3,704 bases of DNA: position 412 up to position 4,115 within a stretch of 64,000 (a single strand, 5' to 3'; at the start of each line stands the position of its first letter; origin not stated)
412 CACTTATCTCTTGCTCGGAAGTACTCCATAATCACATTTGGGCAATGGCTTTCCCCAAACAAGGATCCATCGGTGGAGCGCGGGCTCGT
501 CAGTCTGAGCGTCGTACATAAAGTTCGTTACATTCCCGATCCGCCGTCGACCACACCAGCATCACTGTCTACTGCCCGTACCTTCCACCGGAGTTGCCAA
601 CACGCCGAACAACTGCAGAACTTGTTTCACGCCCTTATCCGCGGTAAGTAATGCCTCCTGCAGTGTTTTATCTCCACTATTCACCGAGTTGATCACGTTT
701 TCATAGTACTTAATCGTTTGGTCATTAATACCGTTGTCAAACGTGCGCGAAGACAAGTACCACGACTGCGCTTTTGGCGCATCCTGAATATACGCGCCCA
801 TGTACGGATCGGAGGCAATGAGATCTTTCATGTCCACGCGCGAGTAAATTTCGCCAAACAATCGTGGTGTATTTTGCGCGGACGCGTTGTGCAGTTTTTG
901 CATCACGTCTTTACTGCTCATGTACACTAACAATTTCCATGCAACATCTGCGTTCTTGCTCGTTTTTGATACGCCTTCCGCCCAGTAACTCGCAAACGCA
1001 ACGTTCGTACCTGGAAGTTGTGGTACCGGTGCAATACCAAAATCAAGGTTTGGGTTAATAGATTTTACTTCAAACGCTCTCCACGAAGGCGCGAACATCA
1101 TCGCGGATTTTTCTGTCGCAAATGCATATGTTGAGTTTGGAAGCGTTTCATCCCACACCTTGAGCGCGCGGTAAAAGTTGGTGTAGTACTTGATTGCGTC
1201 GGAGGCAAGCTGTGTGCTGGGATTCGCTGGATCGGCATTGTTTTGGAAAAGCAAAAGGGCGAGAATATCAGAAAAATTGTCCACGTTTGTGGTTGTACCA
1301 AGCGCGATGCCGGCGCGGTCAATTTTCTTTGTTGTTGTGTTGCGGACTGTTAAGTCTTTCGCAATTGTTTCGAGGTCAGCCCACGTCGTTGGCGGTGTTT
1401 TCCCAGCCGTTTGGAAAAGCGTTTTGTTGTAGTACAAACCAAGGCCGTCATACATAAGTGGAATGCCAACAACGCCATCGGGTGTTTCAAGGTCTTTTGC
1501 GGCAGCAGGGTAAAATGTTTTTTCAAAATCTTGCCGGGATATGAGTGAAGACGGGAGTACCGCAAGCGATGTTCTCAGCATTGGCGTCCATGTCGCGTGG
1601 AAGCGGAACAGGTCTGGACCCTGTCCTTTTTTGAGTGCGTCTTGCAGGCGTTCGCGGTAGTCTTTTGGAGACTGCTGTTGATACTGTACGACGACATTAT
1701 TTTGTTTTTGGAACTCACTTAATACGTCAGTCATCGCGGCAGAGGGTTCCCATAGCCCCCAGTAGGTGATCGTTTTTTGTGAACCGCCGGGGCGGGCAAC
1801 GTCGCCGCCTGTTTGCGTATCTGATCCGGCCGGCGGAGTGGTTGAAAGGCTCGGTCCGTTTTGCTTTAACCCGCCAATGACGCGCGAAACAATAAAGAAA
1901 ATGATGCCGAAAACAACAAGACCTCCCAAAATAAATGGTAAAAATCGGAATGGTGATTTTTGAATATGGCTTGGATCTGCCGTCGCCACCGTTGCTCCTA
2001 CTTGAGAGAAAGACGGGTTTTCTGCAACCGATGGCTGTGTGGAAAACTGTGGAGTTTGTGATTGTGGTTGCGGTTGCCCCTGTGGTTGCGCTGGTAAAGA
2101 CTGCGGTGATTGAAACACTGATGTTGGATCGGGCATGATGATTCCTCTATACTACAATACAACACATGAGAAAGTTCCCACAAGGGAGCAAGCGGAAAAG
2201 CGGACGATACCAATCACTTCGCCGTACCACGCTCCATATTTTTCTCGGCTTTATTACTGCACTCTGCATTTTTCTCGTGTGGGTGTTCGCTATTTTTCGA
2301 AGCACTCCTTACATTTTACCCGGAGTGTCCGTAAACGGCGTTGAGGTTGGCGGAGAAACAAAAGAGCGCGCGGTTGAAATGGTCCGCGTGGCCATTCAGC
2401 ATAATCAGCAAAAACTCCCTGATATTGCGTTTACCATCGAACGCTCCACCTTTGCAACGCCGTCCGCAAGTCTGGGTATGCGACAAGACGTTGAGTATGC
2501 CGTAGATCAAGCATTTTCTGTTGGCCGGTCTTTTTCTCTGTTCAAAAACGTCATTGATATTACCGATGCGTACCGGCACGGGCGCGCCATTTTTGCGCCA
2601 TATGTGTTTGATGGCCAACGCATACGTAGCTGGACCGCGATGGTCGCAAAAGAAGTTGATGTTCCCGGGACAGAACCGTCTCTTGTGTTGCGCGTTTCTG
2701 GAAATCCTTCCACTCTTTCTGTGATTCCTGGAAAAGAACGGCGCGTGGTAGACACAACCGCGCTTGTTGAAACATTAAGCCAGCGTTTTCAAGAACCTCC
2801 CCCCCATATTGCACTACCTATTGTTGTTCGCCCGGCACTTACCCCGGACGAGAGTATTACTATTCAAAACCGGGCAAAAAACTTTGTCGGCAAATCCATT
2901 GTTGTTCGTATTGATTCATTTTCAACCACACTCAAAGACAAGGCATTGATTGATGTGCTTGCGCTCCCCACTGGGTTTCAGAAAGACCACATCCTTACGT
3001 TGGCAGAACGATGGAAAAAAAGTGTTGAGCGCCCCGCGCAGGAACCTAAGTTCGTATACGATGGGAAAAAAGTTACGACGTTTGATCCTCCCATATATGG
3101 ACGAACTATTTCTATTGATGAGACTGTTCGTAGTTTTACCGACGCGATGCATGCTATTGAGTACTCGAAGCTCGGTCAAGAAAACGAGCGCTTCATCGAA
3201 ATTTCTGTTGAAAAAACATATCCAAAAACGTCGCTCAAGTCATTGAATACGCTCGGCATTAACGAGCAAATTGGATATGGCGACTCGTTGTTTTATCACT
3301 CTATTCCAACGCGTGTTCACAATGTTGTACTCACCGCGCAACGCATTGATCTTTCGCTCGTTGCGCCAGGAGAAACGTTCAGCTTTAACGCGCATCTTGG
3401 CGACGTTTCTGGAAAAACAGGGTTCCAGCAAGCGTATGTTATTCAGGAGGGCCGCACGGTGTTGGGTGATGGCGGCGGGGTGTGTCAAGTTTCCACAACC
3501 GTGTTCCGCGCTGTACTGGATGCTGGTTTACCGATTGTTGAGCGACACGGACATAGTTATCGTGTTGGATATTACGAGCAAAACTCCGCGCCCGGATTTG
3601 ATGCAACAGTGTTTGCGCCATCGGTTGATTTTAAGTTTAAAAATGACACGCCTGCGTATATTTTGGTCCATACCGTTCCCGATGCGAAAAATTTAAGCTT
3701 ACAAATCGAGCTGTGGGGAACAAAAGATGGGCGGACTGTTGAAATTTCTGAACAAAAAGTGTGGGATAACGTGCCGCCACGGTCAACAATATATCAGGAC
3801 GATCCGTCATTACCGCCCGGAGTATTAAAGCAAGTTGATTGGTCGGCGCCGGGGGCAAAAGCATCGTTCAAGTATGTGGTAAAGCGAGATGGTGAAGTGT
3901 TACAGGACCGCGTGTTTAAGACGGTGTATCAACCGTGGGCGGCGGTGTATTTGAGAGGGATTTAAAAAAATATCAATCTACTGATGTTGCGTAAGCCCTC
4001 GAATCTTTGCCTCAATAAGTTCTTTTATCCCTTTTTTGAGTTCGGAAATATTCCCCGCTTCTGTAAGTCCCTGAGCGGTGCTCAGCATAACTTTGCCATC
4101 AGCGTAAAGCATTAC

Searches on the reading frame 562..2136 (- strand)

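Call 12: search_protein_families(library=pfam, proteins=[window:562-2136:-], max_evalue=0.001)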
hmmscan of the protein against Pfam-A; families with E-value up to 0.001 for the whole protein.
window:562-2136:- (524 aa): 2 families
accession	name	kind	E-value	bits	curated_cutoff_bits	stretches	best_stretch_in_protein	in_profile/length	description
PF13416.11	SBP_bac_8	-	5.4e-30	105.6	27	1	140-420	4-257/279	Bacterial extracellular solute-binding protein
PF01547.30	SBP_bac_1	-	1.1e-25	91.8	26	1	132-412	7-306/307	Bacterial extracellular solute-binding protein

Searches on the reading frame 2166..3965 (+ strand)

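Call 12: search_protein_families(library=pfam, proteins=[window:2166-3965:+], max_evalue=0.001)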
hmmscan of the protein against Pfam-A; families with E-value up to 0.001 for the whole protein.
window:2166-3965:+ (599 aa): 3 families
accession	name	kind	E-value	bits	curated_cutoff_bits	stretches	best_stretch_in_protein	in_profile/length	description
PF04294.18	VanW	-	1.5e-41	141.4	27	1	383-514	2-129/130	VanW like protein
PF12229.13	PG_binding_4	-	8.6e-10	39.2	22.1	1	99-207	4-107/117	Putative peptidoglycan binding domain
PF07501.17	G5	-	0.00012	22.6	23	1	538-598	11-73/75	G5 domain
